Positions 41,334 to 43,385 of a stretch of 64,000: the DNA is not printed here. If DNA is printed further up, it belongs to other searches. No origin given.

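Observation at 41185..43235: Compact strawberry-notch-like SF2 helicase with a histone-H1-like tail, next to a ZnF-UBP protein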

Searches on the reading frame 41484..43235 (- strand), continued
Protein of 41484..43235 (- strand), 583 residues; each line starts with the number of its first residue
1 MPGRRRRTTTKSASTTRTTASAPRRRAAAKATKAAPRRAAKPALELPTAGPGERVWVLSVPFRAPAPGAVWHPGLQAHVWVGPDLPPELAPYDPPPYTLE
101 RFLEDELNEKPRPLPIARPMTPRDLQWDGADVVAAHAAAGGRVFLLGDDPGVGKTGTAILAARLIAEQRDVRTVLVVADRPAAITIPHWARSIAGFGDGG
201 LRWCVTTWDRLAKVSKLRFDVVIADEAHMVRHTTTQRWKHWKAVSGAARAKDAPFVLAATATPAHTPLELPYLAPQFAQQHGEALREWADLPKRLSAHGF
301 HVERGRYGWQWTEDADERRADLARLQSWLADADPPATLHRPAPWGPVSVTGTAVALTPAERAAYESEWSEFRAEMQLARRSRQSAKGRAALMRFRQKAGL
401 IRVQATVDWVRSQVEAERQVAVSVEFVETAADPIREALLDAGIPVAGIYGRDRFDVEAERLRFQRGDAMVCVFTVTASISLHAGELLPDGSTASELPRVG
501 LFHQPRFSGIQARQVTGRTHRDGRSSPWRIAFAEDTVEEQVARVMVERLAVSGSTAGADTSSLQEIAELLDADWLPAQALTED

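Call 45: find_encoding_contigs(protein=P0443, flank=10000, max_places=1)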
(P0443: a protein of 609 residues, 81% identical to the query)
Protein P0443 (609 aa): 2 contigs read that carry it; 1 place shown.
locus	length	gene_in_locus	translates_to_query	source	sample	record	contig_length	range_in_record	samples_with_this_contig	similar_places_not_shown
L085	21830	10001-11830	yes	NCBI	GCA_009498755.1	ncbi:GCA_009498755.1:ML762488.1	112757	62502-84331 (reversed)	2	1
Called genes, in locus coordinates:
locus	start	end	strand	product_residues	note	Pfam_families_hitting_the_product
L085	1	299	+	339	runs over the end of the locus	PF00015:MCPsignal, PF02743:dCache_1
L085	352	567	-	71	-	-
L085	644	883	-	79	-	PF00408:PGM_PMM_IV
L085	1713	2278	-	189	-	PF02878:PGM_PMM_I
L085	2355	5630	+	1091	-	PF00176:SNF2-rel_dom, PF00271:Helicase_C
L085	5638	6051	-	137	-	PF00903:Glyoxalase, PF18029:Glyoxalase_6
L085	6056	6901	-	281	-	PF00165:HTH_AraC (faint), PF12833:HTH_18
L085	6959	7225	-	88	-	PF14062:DUF4253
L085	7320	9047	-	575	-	PF00881:Nitroreductase, PF02277:DBI_PRT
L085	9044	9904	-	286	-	PF00561:Abhydrolase_1, PF07819:PGAP1 (faint), PF12146:Hydrolase_4, PF12697:Abhydrolase_6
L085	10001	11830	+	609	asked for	PF04851:ResIII (faint)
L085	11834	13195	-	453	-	PF13385:Laminin_G_3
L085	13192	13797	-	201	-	-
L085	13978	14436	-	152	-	PF00583:Acetyltransf_1 (weak), PF13673:Acetyltransf_10, PF13508:Acetyltransf_7 (weak)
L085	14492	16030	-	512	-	PF01145:Band_7, PF15975:Flot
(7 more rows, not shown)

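Call 50: predict_structure(alignment_id=A3)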
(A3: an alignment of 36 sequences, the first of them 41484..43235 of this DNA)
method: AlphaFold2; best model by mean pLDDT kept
length: 583 residues; sequences in the alignment: 36
mean_pLDDT: 82.7   pTM: 0.82
mean pLDDT of the five models: 82.7, 79.1, 78.8, 78.6, 76.9
residues with pLDDT >= 90: 262; 70-90: 229; 50-70: 42; < 50: 50
segments of 3 or more residues with pLDDT < 50: 1-39, 575-583
pLDDT, mean of each block of 10 residues (from residue 1): 39 35 35 42 77 92 72 90 92 93 94 87 90 95 89 89 95 94 86 92 95 92 92 89 84 90 80 90 89 92 84 86 89 86 73 91 95 89 85 91 95 95 89 95 91 75 94 84 81 89 84 80 78 89 78 64 56 49 38
secondary structure, 60 per line:
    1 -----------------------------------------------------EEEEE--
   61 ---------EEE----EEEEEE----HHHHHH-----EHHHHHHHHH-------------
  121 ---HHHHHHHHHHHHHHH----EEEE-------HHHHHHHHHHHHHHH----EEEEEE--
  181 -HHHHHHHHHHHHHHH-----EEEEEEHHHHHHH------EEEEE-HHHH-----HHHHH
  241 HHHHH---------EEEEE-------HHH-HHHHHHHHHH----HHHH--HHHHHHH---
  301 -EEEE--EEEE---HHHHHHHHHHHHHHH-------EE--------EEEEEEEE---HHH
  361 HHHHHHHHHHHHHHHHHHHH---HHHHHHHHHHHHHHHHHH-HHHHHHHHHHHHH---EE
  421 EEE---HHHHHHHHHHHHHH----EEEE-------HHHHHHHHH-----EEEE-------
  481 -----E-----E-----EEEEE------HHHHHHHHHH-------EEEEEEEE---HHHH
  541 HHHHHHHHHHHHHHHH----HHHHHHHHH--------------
elements in order: E54-58 E70-72 E77-82 H87-92 H99-107 H124-138 E143-146 H154-168 E173-178 H182-196 E202-207 H208-214 E221-225 H227-230 H236-245 E255-259 H271-280 H285-288 H291-297 E302-305 E308-311 H315-329 E347-354 H358-380 H384-401 H403-415 E419-423 H427-440 E445-448 H456-464 E470-473 E498-502 H509-518 E526-533 H537-556 H561-569

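Call 54: search_protein_families(library=pfam, proteins=[L005:4437-6971:+, L005:6968-7771:+, L005:9796-13089:+, L005:13487-16021:+, L004:5966-6640:+, L004:6637-7806:+, L004:9787-10380:+, L004:10621-11895:+, L015:2556-3353:+, L015:5600-6577:+], max_evalue=0.001)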
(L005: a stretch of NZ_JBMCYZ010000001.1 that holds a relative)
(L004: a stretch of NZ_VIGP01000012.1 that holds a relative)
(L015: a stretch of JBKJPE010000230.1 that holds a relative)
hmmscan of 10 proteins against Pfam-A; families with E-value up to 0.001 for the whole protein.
L005:4437-6971:+ (844 aa): 5 families
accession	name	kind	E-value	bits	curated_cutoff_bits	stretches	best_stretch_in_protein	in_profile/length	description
PF08482.15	HrpB_C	-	1.3e-52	178.1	25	1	697-828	1-133/133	ATP-dependent helicase C-terminal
PF00271.37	Helicase_C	-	5.8e-14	52.7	23.5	1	237-353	9-110/110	Helicase conserved C-terminal domain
PF00270.35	DEAD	-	8.2e-10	39.1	26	1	43-181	16-162/167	DEAD/DEAH box helicase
PF13401.12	AAA_22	-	0.00015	22.6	27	1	40-166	4-113/130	AAA domain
PF13245.12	AAA_19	-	0.00066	20.3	25.1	0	40-161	10-114/134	AAA domain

L005:6968-7771:+ (267 aa): 3 families
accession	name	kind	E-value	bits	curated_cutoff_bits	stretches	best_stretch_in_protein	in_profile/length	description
PF12697.13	Abhydrolase_6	-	1.7e-21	78.3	26.3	1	23-260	1-216/217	Alpha/beta hydrolase family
PF00561.26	Abhydrolase_1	-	2.3e-19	70.5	25.8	1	22-255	2-245/245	alpha/beta hydrolase fold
PF12146.15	Hydrolase_4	-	2.5e-06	27.4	27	1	40-230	25-211/239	Serine aminopeptidase, S33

L005:9796-13089:+ (1097 aa): 0 families

L005:13487-16021:+ (844 aa): 3 families
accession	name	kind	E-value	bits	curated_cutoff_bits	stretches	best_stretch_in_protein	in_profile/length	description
PF05547.17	Peptidase_M6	-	1.9e-60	205.1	22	1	38-362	9-282/294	Immune inhibitor A peptidase M6, catalytic domain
PF20773.4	InhA-like_MAM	-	7.2e-28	97.8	26.9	1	394-581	16-187/191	Immune inhibitor A-like, MAM domain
PF20774.2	InhA-like_VEG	-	3.8e-08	34.1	27.6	1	596-677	3-67/158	Immune inhibitor A-like metallopeptidase, VEG domain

L004:5966-6640:+ (224 aa): 1 family
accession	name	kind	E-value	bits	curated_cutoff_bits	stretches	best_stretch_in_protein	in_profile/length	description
PF06267.17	DUF1028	-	4.5e-66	222.8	26.2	1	2-190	1-192/193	Family of unknown function (DUF1028)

L004:6637-7806:+ (389 aa): 2 families
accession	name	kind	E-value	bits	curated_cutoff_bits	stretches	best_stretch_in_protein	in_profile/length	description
PF01546.33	Peptidase_M20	-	7.3e-12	46.1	24.6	1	92-359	6-191/206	Peptidase family M20/M25/M40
PF07687.19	M20_dimer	-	4.7e-07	30.2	21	1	177-269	7-101/107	Peptidase dimerisation domain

L004:9787-10380:+ (197 aa): 1 family
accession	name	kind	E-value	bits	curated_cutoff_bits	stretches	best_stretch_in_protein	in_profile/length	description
PF04309.18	G3P_antiterm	-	4.8e-58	195.8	27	1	23-195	1-173/173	Glycerol-3-phosphate responsive antiterminator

L004:10621-11895:+ (424 aa): 1 family
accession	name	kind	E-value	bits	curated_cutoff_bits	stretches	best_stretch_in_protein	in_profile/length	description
PF07690.21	MFS_1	-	1.6e-21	77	33.4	1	29-360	23-342/347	Major Facilitator Superfamily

L015:2556-3353:+ (265 aa): 1 family
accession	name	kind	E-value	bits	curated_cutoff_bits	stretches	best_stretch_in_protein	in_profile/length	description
PF02585.22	PIG-L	-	1.5e-22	80.9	28.2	1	18-145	1-128/129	GlcNAc-PI de-N-acetylase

L015:5600-6577:+ (325 aa): 2 families
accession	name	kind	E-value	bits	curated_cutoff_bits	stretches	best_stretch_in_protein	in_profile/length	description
PF08327.17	AHSA1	-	5.4e-33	114.3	22.1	2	23-159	2-124/125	Activator of Hsp90 ATPase homolog 1-like protein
PF10604.15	Polyketide_cyc2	-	6.1e-09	36.8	27.4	1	14-162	3-137/142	Polyketide cyclase / dehydrase and lipid transport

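Call 63: search_dna_similar(query=window:41484-43235:-, collection=phages, mode=protein, max_evalue=0.00001, max_rows=25)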
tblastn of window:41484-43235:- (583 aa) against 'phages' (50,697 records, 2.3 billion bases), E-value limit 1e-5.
Records with a match: 1; places in all: 1; records where one place covers at least 80% of the query: 1.
Best place of each record, by identity: 60-80% 1.
By first word of the organism name: Bacteriophage 1.
By host as written in the record: - 1.
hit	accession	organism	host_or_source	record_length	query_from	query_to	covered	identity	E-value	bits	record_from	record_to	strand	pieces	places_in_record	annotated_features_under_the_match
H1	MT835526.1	Bacteriophage sp.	human fecal samples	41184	45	582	92%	61.2%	0e+0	582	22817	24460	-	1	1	record has no annotation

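Call 64: get_annotated_region(hit=H1, flank=20000)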
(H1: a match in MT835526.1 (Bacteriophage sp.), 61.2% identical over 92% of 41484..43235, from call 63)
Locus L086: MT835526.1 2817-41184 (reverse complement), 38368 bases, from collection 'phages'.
description: UNVERIFIED: Bacteriophage sp. clone scaffold_98 genomic sequence.
organism: Bacteriophage sp. (NCBI taxid 38018)
taxonomy: Viruses
host: -; source: human fecal samples; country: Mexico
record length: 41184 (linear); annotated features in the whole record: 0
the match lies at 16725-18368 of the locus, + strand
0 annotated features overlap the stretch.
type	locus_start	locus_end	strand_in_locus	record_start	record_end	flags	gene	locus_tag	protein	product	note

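Call 65: search_dna_similar(query=window:41484-43235:-, collection=plasmids, mode=protein, max_evalue=1e-10, max_rows=40)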
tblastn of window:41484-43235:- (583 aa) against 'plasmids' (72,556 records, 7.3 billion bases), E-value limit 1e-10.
Records with a match: 33; places in all: 33; records where one place covers at least 80% of the query: 25.
Best place of each record, by identity: <60% 33.
By first word of the organism name: Rhodococcus 15; Streptomyces 13; Corynebacterium 1; Dietzia 1; Bosea 1; Euzebya 1; Frondihabitans 1.
By predicted mobility (MOB-suite, as given by PLSDB): non-mobilizable 25; mobilizable 8.
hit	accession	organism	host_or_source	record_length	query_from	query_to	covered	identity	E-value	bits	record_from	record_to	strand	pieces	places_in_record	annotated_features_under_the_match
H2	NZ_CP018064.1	Rhodococcus sp. 2G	cell culture,soil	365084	44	582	92%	47.1%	6e-132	432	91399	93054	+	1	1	DEAD/DEAH box helicase family protein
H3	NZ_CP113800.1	Rhodococcus pyridinivorans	sediment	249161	44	582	92%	46.8%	1e-129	426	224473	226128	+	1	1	DEAD/DEAH box helicase family protein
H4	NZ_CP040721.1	Rhodococcus pyridinivorans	prokaryote,Quinoline-degrading ...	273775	44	582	92%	46.4%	6e-129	424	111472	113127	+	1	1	DEAD/DEAH box helicase family protein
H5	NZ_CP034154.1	Rhodococcus sp. NJ-530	Antarctic sea ice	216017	44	576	91%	46.7%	6e-129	424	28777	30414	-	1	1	DEAD/DEAH box helicase family protein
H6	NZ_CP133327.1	Rhodococcus sp. DN22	-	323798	44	576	91%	45.5%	7e-61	427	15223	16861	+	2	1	DEAD/DEAH box helicase family protein | hypothetical protein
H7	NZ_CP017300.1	Rhodococcus sp. YL-1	pure culture,soil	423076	44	576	91%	45.5%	7e-61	427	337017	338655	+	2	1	DEAD/DEAH box helicase family protein | hypothetical protein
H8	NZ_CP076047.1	Rhodococcus sp. USK10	-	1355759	46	576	91%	45.6%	3e-124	410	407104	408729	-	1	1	record has no annotation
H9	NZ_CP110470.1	Rhodococcus opacus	cell culture,Soil contaminated by oil ...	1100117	46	576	91%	45.0%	3e-125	413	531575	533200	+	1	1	record has no annotation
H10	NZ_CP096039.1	Rhodococcus pyridinivorans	cell culture,soil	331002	44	555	88%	46.3%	1e-120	400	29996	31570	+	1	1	DEAD/DEAH box helicase family protein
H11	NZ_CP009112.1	Rhodococcus opacus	soil sample, Enrichment culture with ...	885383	46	576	91%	44.5%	2e-124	411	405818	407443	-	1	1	DEAD/DEAH box helicase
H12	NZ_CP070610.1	Rhodococcus koreensis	cell culture,rhizosphere of apple ...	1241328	46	576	91%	44.5%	9e-123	406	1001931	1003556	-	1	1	record has no annotation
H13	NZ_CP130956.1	Rhodococcus opacus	cell culture,Sod-podzolic soil ...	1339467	46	576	91%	44.5%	9e-123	406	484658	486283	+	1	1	none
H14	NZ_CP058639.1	Rhodococcus sp. ZPP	cell culture,soil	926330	46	576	91%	44.1%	4e-122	404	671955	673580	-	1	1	DEAD/DEAH box helicase family protein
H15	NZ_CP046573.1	Rhodococcus sp. WAY2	cell culture,bacterial consortium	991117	46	576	91%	44.1%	7e-121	400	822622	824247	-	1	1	DEAD/DEAH box helicase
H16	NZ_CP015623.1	Corynebacterium crudilactis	pure culture,raw cow milk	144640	53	576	90%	44.0%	2e-105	356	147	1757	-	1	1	hypothetical protein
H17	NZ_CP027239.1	Dietzia sp. oral taxon 368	Homo sapiens,pure culture,Tooth root ...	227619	46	580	92%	41.3%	7e-102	345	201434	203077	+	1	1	DEAD/DEAH box helicase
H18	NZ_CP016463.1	Bosea sp. RAC05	Microbial isolate,Algal phycosphere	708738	51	570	89%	33.5%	8e-56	211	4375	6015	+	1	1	DEAD/DEAH box helicase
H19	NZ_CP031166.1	Euzebya pacifica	-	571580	52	570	89%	32.3%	3e-48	188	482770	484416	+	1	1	helicase-related protein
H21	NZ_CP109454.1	Streptomyces cellulosae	-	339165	47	572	90%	29.7%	3e-20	103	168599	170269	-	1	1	DEAD/DEAH box helicase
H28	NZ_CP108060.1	Streptomyces sp. NBC_00280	-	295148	144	572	74%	28.4%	1e-13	82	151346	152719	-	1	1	DEAD/DEAH box helicase family protein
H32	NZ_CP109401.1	Streptomyces anulatus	-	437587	186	570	66%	26.6%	2e-12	79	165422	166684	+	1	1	DEAD/DEAH box helicase family protein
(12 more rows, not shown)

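Call 66: get_annotated_region(hit=H2, flank=8000)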
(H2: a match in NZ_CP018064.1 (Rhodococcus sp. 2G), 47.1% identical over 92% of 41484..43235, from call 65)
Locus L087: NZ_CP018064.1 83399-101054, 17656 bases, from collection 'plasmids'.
description: Rhodococcus sp. 2G plasmid p1, complete sequence
organism: Rhodococcus sp. 2G (NCBI taxid 1570939)
taxonomy: Bacteria; Actinomycetota; Actinomycetes; Mycobacteriales; Nocardiaceae; Rhodococcus; Rhodococcus sp. 2G
host: -; source: cell culture,soil; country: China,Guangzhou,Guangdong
typing (MOB-suite, as given by PLSDB): mobilizable; replicon rep_cluster_261; relaxase MOBP
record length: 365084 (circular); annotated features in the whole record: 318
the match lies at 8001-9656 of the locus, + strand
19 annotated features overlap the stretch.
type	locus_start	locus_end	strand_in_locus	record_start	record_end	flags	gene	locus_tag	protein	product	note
CDS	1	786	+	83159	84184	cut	-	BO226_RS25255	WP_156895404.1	phosphotransferase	-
CDS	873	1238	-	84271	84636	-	-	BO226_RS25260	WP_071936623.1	hypothetical protein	-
CDS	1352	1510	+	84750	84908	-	-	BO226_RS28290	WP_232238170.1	hypothetical protein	-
CDS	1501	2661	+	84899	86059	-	-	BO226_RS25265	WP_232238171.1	Hsp70 family protein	-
CDS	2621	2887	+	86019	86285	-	-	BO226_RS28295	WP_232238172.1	hypothetical protein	-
CDS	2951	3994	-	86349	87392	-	-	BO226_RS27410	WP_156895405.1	hypothetical protein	-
CDS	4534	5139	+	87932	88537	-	-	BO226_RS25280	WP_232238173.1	transcriptional regulator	-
CDS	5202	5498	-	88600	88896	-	-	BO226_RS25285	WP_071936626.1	hypothetical protein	-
CDS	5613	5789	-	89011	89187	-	-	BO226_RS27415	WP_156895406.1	hypothetical protein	-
CDS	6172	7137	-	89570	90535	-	-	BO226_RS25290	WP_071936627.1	ribonuclease H family protein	-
CDS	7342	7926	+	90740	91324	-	-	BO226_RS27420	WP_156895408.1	hypothetical protein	-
CDS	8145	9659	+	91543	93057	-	-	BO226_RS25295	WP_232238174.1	DEAD/DEAH box helicase family protein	-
CDS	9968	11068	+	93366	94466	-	-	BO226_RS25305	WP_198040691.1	hypothetical protein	-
CDS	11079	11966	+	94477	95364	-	-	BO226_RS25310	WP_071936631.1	hypothetical protein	-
CDS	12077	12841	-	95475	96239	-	istB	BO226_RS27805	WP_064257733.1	IS21-like element helper ATPase IstB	-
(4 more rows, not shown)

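Call 67: get_annotated_region(hit=H16, flank=8000)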
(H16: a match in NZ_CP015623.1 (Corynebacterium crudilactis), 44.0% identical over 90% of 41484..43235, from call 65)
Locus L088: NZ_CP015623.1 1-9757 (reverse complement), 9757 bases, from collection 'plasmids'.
description: Corynebacterium crudilactis strain JZ16 plasmid pCRULAC1, complete sequence
organism: Corynebacterium crudilactis (NCBI taxid 1652495)
taxonomy: Bacteria; Actinomycetota; Actinomycetes; Mycobacteriales; Corynebacteriaceae; Corynebacterium; Corynebacterium crudilactis
host: -; source: pure culture,raw cow milk; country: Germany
typing (MOB-suite, as given by PLSDB): non-mobilizable
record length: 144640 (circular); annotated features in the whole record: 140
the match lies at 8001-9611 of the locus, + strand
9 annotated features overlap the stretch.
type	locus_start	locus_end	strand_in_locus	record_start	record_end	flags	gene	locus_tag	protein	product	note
CDS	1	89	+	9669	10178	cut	-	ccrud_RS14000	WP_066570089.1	hypothetical protein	-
CDS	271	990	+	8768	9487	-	-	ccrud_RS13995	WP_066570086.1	DUF2786 domain-containing protein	-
CDS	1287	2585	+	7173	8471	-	-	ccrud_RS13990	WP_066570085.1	DNA polymerase III subunit beta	GO:0006260 - DNA replication [Evidence IEA]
CDS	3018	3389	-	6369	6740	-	-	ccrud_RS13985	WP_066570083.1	hypothetical protein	-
CDS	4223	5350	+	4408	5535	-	-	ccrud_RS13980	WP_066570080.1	tyrosine-type recombinase/integrase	GO:0015074 - DNA integration [Evidence IEA]; GO:0006310 - DNA recombination [Evidence IEA]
CDS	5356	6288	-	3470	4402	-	-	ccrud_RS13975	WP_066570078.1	RNase H family protein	-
CDS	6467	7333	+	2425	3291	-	-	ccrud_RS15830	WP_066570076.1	hypothetical protein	-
CDS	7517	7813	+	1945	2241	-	-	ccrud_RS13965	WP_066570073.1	hypothetical protein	-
CDS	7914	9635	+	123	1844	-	-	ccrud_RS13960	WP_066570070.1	hypothetical protein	-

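Call 68: get_annotated_region(hit=H18, flank=8000)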
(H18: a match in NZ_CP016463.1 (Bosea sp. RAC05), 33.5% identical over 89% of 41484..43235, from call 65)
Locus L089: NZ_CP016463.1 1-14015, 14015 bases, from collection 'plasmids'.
description: Bosea sp. RAC05 plasmid pBSY19_1, complete sequence
organism: Bosea sp. RAC05 (NCBI taxid 1842539)
taxonomy: Bacteria; Pseudomonadota; Alphaproteobacteria; Hyphomicrobiales; Boseaceae; Bosea; Bosea sp. RAC05
host: -; source: Microbial isolate,Algal phycosphere; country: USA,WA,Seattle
typing (MOB-suite, as given by PLSDB): non-mobilizable
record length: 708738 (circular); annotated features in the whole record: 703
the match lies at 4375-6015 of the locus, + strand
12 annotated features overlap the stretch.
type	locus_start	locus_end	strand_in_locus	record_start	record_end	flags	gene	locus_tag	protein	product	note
CDS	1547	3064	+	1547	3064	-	-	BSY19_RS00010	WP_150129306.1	hypothetical protein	-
CDS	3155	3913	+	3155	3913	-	-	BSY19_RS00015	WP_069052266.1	hypothetical protein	-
CDS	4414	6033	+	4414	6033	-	-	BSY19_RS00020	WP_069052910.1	DEAD/DEAH box helicase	-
CDS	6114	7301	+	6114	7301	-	-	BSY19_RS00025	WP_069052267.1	hypothetical protein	-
CDS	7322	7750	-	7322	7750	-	-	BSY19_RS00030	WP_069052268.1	hypothetical protein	-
CDS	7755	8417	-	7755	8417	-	-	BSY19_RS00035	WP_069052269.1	hypothetical protein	-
CDS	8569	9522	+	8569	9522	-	-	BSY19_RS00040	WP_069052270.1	hypothetical protein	-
CDS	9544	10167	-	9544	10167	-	-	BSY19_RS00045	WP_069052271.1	thymidine kinase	-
CDS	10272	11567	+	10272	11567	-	-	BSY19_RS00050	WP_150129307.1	hypothetical protein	-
CDS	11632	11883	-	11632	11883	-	-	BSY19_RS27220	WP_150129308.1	hypothetical protein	-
CDS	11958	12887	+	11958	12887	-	-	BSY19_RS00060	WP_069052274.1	hypothetical protein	-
CDS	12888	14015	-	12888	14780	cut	-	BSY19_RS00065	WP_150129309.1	PcfJ domain-containing protein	-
